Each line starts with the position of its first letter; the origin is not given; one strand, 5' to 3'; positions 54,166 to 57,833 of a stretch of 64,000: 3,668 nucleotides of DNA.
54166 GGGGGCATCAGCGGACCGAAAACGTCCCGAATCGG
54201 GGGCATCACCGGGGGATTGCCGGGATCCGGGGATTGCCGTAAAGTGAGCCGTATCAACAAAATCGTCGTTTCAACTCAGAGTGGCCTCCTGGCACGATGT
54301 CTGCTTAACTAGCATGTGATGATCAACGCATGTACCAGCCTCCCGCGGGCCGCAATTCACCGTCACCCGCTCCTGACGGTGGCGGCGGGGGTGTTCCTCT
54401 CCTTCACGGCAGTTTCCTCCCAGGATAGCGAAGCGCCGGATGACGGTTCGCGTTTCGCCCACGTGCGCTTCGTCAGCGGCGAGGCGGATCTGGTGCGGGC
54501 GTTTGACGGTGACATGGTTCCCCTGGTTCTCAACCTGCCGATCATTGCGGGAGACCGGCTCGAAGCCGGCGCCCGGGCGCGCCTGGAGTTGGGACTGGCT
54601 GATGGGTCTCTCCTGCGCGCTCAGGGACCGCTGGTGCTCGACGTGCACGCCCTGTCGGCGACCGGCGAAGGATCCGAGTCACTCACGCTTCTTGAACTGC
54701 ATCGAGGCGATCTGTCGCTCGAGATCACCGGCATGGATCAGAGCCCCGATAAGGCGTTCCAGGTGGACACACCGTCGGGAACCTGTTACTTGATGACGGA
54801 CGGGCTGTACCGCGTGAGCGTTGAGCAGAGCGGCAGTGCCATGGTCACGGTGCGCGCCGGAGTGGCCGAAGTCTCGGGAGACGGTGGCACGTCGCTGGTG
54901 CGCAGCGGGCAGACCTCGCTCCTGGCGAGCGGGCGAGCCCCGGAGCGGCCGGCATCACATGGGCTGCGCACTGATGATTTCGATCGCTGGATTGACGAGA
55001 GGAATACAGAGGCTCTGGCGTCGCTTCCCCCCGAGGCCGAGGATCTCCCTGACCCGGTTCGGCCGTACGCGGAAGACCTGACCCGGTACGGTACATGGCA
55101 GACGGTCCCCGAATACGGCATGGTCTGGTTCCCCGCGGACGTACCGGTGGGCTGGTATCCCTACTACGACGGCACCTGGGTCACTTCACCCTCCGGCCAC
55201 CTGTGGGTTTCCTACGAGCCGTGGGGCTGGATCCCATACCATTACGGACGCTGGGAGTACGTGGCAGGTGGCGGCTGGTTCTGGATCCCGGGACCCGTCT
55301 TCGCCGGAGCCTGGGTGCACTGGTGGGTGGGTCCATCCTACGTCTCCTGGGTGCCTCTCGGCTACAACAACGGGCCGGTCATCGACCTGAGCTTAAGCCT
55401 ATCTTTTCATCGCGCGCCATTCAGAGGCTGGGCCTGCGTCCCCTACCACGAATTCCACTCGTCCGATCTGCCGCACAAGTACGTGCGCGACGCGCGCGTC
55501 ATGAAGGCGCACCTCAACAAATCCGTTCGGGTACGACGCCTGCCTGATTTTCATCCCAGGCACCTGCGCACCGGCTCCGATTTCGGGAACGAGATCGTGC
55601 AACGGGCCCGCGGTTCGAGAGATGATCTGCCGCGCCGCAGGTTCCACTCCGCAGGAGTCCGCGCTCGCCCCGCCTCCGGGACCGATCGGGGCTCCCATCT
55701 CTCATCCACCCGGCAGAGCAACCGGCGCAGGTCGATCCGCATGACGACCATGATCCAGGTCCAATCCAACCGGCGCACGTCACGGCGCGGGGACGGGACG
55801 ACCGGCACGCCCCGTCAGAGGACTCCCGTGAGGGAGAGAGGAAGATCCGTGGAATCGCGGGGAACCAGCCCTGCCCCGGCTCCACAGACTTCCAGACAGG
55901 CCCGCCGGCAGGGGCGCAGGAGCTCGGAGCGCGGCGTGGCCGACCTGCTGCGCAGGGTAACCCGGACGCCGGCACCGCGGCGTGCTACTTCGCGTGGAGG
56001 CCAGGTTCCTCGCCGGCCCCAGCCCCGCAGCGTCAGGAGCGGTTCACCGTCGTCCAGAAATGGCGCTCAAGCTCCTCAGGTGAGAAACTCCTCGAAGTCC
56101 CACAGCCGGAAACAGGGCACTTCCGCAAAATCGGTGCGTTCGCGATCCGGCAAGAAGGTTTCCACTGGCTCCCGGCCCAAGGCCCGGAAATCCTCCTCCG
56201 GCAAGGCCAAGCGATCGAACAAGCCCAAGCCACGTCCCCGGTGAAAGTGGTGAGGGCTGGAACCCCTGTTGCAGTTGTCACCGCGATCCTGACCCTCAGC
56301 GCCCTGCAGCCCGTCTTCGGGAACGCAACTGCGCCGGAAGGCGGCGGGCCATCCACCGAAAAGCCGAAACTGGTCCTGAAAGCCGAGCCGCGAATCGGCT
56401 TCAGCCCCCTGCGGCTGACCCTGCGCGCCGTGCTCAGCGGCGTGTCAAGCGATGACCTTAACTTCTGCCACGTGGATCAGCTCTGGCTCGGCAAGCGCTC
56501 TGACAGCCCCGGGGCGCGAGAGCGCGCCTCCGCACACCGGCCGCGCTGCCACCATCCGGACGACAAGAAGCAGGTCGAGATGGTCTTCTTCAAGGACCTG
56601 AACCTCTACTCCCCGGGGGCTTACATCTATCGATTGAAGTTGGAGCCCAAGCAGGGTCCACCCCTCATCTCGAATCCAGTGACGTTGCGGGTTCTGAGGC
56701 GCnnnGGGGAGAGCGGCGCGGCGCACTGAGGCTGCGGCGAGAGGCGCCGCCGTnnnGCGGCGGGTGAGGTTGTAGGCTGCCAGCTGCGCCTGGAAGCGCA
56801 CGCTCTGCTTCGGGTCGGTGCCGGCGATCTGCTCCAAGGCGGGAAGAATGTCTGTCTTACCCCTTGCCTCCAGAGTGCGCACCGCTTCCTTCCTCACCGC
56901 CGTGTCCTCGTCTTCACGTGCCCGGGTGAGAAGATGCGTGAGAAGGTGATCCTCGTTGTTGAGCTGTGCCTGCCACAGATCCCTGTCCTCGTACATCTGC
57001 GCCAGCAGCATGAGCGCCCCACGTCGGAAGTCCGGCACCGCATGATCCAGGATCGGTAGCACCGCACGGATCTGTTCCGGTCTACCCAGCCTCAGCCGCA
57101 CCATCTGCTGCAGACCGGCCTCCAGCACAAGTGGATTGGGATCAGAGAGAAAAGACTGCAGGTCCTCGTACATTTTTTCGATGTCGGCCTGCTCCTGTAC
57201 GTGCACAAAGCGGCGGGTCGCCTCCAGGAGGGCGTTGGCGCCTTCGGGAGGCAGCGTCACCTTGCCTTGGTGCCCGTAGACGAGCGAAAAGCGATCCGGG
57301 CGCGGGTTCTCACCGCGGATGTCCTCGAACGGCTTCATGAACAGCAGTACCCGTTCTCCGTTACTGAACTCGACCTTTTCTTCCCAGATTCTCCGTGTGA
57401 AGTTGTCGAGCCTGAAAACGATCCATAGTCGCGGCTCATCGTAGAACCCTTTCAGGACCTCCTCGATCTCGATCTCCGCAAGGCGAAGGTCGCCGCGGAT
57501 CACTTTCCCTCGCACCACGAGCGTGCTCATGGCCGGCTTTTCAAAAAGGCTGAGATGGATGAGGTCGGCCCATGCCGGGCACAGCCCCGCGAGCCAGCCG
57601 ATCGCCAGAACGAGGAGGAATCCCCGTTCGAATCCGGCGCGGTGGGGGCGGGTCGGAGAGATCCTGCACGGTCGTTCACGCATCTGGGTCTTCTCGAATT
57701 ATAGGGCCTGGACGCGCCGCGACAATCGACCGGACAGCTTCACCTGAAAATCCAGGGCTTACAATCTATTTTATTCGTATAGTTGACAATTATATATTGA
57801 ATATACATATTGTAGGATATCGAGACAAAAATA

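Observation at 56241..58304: Two paralogous 154-aa secreted two-cysteine proteins flanking a convergent HEAT-repeat gene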

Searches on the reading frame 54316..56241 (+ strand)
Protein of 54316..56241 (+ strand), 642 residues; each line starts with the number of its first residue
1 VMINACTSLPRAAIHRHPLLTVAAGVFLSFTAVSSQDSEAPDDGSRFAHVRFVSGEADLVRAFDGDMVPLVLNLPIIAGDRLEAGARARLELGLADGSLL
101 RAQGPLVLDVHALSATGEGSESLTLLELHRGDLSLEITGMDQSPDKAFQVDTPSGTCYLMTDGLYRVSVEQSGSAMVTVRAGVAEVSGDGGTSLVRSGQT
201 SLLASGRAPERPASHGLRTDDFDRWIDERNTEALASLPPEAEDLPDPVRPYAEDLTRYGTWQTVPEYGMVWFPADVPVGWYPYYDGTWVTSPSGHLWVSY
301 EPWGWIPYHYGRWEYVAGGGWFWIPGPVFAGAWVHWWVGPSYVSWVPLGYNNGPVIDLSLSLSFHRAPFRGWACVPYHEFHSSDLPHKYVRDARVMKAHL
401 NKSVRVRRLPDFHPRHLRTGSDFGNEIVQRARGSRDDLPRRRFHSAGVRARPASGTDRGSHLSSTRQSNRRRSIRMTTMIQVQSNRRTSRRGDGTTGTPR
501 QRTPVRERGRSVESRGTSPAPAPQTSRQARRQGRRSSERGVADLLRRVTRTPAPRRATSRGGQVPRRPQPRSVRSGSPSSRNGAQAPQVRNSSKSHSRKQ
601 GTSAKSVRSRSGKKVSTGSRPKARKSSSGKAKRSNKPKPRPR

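Call 4: search_protein_families(library=pfam, proteins=[window:54316-56241:+], max_evalue=1)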
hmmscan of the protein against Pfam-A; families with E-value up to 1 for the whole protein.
window:54316-56241:+ (642 aa): 2 families
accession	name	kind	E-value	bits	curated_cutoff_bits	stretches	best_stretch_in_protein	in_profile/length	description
PF20245.3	DUF6600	-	8e-28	97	27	1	253-351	2-101/102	Family of unknown function (DUF6600)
PF04773.18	FecR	-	0.0047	17.8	24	1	80-183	1-95/97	FecR protein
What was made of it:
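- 54316..56244 (+): Secreted FecR-like + DUF6600 protein (642 aa) with a 222-residue polycationic Ser/Thr-rich C-terminal tail. It is the first gene of the operon that contains copy 1. Pfam DUF6600 97 bits (cut-off 27); FecR 17.8 bits, below its cut-off of 24 (call 4).
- On FecR-type anti-sigma factor (neighbouring gene 54316-56244): 17.8 bits against a cut-off of 24 in the window protein (call 4).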

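Call 7: search_protein_families(library=ncbifam, proteins=[window:54316-56241:+], max_evalue=1)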
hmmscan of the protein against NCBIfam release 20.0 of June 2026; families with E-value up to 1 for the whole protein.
window:54316-56241:+ (642 aa): 2 families
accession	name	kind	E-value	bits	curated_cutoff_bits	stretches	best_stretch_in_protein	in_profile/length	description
NF033165.1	lipo_LipL45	exception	0.066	12.2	350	1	48-153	40-141/391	lipoprotein LipL45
NF047849.1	Lsa33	exception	0.11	11.6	420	1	51-188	33-166/310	surface adhesin Lsa33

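Call 44: search_solved_structures(query=window:54316-56241:+, max_evalue=1)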
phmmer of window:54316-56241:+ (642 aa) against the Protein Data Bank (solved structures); distinct sequences matched with E-value up to 1: 1.
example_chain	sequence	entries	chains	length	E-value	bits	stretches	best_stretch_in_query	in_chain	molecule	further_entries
1yhf_A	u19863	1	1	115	0.62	11.6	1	170-206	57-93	hypothetical protein SPy1581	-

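Call 69: list_cluster_members(proteins=[window:54316-56241:+, window:56241-56702:+, window:56757-57683:-, P0001])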
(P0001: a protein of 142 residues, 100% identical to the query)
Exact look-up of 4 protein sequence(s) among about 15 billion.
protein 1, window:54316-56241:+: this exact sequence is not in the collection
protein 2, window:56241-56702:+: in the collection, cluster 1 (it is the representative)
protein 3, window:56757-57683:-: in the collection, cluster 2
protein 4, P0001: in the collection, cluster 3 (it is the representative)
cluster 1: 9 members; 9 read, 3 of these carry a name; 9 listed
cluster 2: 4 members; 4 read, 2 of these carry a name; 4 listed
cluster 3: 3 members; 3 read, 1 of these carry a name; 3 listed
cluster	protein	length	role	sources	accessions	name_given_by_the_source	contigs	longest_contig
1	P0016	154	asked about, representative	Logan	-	-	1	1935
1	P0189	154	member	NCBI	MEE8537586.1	MAG: hypothetical protein V3S71_06220 [Acidobacteriota bacterium]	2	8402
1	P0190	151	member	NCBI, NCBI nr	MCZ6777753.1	MAG: hypothetical protein O7F16_02190 [Acidobacteria bacterium] | hypothetical protein [Acidobacteriota bacterium]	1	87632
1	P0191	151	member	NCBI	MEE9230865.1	MAG: hypothetical protein V3U86_09185 [Acidobacteriota bacterium]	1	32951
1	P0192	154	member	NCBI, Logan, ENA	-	-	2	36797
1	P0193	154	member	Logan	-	-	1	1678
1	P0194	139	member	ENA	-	-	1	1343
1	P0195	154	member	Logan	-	-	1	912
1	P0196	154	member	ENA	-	-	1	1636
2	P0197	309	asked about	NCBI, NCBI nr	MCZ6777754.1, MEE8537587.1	MAG: HEAT repeat domain-containing protein [Acidobacteria bacterium] | HEAT repeat domain-containing protein [Acidobacteriota bacterium]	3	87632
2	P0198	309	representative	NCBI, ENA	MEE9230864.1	MAG: HEAT repeat domain-containing protein [Acidobacteriota bacterium]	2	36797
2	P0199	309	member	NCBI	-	-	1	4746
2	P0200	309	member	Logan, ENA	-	-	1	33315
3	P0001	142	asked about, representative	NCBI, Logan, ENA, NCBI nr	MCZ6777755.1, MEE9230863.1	MAG: hypothetical protein V3U86_09175 [Acidobacteriota bacterium] | hypothetical protein [Acidobacteriota bacterium]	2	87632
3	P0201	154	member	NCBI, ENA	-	-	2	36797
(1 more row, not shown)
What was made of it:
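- Checked: NCBI annotates 151 aa (start 56250) and 142 aa (start 57876) (call 69).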

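Call 90: search_solved_structures(query=A8, max_evalue=1)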
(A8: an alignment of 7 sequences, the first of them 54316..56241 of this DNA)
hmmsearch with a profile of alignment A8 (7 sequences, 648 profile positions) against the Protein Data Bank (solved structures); distinct sequences matched with E-value up to 1: 1.
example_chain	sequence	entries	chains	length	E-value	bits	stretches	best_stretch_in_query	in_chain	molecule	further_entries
1yhf_A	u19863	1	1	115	0.31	12.8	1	117-205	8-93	hypothetical protein SPy1581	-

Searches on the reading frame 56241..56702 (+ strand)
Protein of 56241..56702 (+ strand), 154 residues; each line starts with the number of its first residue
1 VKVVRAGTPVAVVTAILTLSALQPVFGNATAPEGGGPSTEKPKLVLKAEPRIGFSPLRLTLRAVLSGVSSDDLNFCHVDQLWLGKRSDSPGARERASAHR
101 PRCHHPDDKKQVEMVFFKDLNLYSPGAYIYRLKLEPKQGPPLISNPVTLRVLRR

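Call 4: search_protein_families(library=pfam, proteins=[window:56241-56702:+], max_evalue=1)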
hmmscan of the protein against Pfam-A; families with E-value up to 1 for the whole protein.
window:56241-56702:+ (154 aa): 0 families

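Call 7: search_protein_families(library=ncbifam, proteins=[window:56241-56702:+], max_evalue=1)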
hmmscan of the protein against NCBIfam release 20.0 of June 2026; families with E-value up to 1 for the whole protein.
window:56241-56702:+ (154 aa): 0 families

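Call 9: find_homologous_proteins(query=window:56241-56702:+, max_evalue=0.001)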
Query window:56241-56702:+ (154 aa): 3 proteins with E <= 0.001 among 100 candidates.
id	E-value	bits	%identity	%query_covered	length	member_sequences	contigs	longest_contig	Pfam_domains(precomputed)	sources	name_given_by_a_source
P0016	1.9e-97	341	100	100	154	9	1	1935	-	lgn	-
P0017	2.7e-78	279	82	100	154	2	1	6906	-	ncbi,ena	-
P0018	1.8e-75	270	84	93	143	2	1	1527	-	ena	-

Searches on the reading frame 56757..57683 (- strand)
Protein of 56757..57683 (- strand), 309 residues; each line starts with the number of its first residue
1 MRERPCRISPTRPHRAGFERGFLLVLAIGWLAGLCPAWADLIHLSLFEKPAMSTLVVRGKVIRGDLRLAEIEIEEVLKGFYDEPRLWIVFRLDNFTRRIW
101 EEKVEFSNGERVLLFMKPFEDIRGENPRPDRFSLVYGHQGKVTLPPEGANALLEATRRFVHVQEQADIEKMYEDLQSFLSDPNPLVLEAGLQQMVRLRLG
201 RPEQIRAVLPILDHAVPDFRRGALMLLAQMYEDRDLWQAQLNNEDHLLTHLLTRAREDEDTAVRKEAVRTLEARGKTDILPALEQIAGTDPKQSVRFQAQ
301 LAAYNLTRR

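Call 4: search_protein_families(library=pfam, proteins=[window:56757-57683:-], max_evalue=1)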
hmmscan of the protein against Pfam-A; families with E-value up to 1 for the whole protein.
window:56757-57683:- (309 aa): 5 families
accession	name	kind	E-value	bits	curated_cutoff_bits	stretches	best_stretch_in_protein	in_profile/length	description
PF13646.12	HEAT_2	-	2.2e-12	47.5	27.7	2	250-300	3-52/88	HEAT repeats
PF02985.28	HEAT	-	4.6e-06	26.8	23.5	0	247-272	1-25/31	HEAT repeat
PF13513.12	HEAT_EZ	-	0.079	14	27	0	245-272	27-53/55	HEAT-like repeat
PF12717.13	Cnd1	-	0.22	12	26.4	0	168-187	19-75/162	non-SMC mitotic condensation complex subunit 1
PF01602.26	Adaptin_N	-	0.29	10.1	37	0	168-236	112-185/524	Adaptin N terminal region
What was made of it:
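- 56754..57683 (-): Secreted 309-aa protein: signal peptide (cleavage inferred after AWA), a conserved beta-rich N-terminal domain of unknown family (about residues 40-165), and C-terminal HEAT/armadillo-like repeats. HEAT_2 47.5 bits and HEAT 26.8 bits (call 4).
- On HEAT-repeat proteins (gene 56754-57683): HEAT_2 47.5 bits (cut-off 27.7) and HEAT 26.8 bits (cut-off 23.5) (call 4).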

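Call 7: search_protein_families(library=ncbifam, proteins=[window:56757-57683:-], max_evalue=1)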
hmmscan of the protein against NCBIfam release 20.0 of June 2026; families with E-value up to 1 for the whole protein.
window:56757-57683:- (309 aa): 3 families
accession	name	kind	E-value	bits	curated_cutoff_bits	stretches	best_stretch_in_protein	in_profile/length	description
NF058515.1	phyc_lyase_CpcF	equivalog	0.032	13.8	220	1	218-302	107-199/200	C-phycocyanin alpha-cysteine-84 phycocyanobilin lyase subunit CpcF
NF038054.1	T3SS_SctI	equivalog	0.036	14.2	39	1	273-306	20-54/76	type III secretion system inner rod subunit SctI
NF010374.0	PRK13800.1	equivalog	0.061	11.5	1196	1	171-302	777-894/898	fumarate reductase/succinate dehydrogenase flavoprotein subunit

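Call 43: search_solved_structures(query=window:56757-57683:-, max_evalue=1)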
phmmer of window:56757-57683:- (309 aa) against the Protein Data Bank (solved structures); distinct sequences matched with E-value up to 1: 30.
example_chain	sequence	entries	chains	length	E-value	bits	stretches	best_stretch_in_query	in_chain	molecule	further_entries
6sa7_A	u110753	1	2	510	9e-05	25.2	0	163-210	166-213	DARPin-Armadillo fusion C8long83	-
6sa8_A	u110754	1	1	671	9.2e-05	25.2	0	163-210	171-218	ring-like DARPin-Armadillo fusion H83_D01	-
5mfl_A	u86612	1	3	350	0.00032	23.4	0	175-210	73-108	(KR)5_GS10_YIIIM6AII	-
5mfm_A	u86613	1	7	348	0.00038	23.2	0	176-210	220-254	YIIIM6AII_GS11_(KR)5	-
5mfm_C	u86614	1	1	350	0.00039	23.2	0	176-210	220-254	Importin subunit alpha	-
5mfd_A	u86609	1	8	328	0.00043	23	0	175-210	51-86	YIIIM''6AII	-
6s9p_A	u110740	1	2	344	0.00051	22.8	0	176-210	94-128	internal Lock2 fused to target peptide KRKAKITWKR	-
4v3r_A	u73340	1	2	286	0.0006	22.5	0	175-210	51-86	YIII_M5_AII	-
6s9o_A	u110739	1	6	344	0.00063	22.5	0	175-210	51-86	designed Armadillo repeat protein with internal Lock1 fused to target peptide KRKRKLKFKR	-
5aei_A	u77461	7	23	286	0.0012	21.6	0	175-209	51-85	DESIGNED ARMADILLO REPEAT PROTEIN YIIIM5AII | YIIIM5AII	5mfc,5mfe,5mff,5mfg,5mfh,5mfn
6s9l_A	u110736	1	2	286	0.0015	21.3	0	175-210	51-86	KR4KLSF Lock1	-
4plq_A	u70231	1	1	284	0.002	20.8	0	176-210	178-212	Arm00011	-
4pls_A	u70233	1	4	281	0.0021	20.7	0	176-210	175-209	Arm00010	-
6s9n_A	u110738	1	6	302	0.0023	20.6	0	176-210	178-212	Lock2_KRKRKAKLSF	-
6s9m_A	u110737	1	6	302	0.0023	20.6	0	176-210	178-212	Lock2_KRKRKAKITW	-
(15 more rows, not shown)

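Call 67: predict_structure(protein=window:56757-57683:-)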
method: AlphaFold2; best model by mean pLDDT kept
length: 309 residues; sequences in the alignment: 1
mean_pLDDT: 37.8   pTM: 0.24
mean pLDDT of the five models: 37.8, 37.1, 36.5, 34.1, 32.5
residues with pLDDT >= 90: 0; 70-90: 0; 50-70: 13; < 50: 296
segments of 3 or more residues with pLDDT < 50: 1-172, 181-190, 202-205, 207-260, 262-264, 266-268, 270-309
pLDDT, mean of each block of 10 residues (from residue 1): 30 30 31 33 29 32 29 34 31 29 33 30 33 34 41 35 37 49 47 48 48 43 44 44 43 42 48 45 41 41 35
secondary structure, 60 per line:
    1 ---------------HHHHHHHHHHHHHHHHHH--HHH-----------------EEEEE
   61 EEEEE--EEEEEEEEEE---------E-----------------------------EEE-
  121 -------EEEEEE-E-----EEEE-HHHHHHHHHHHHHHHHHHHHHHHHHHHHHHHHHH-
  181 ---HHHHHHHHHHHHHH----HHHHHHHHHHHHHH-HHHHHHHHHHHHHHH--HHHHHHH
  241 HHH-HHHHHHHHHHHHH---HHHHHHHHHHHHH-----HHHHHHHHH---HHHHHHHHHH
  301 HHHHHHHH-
elements in order: H16-33 E56-65 E68-77 E117-119 E128-133 E141-144 H146-179 H184-197 H202-215 H217-231 H234-243 H245-257 H261-273 H279-287 H291-308
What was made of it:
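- The HEAT protein could not be modelled (pLDDT 38, call 67).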

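Call 88: search_solved_structures(query=A6, max_evalue=1)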
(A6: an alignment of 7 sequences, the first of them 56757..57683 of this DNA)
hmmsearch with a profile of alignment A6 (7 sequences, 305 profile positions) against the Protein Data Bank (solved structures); distinct sequences matched with E-value up to 1: 115 (the best 60 are shown).
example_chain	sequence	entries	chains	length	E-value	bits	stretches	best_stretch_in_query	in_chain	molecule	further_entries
9sah_A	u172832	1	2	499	2.3e-14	56.6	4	247-300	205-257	E4-NB2 synthetic fusion protein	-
6fsq_A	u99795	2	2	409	2.8e-10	43.2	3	248-300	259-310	alphaRep A3_bGFPD | A3_bGFPD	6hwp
4zv6_A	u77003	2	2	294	3.6e-10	42.8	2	249-285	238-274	AlphaRep-7 | alpha-Rep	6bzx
5mfm_A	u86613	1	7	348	5e-10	42.4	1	192-271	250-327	YIIIM6AII_GS11_(KR)5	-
5mfm_C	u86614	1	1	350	6.4e-10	42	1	193-271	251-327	Importin subunit alpha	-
4xl5_C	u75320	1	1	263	2.7e-09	40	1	249-284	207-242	bGFP-A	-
6s9p_A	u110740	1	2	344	4.2e-09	39.3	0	194-269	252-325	internal Lock2 fused to target peptide KRKAKITWKR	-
5mfd_A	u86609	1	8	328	5.4e-09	39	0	192-268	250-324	YIIIM''6AII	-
5mfl_A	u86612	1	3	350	5.9e-09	38.8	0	192-268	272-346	(KR)5_GS10_YIIIM6AII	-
6sa7_A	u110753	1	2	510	1.3e-08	37.7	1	193-271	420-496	DARPin-Armadillo fusion C8long83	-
6s9o_A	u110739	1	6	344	4.4e-08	36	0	192-269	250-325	designed Armadillo repeat protein with internal Lock1 fused to target peptide KRKRKLKFKR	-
6gwc_C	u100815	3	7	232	5.3e-08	35.7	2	249-299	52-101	iE5 ALPHAREP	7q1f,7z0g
5aei_A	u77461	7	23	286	7.9e-08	35.1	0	193-268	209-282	DESIGNED ARMADILLO REPEAT PROTEIN YIIIM5AII | YIIIM5AII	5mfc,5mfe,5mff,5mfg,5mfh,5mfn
4v3o_A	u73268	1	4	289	9e-08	35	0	193-268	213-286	YIII_M5_AII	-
8aw4_A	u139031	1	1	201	1.2e-07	34.5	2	249-285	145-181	ALPHAREP bB-E3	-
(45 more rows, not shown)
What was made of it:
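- Tried and rejected: PDB profile searches for the HEAT and DUF6600 proteins found nothing beyond repeat matches (calls 88, 90).
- On HEAT-repeat proteins (gene 56754-57683): The profile matches alpha-Rep/armadillo structures (call 88).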
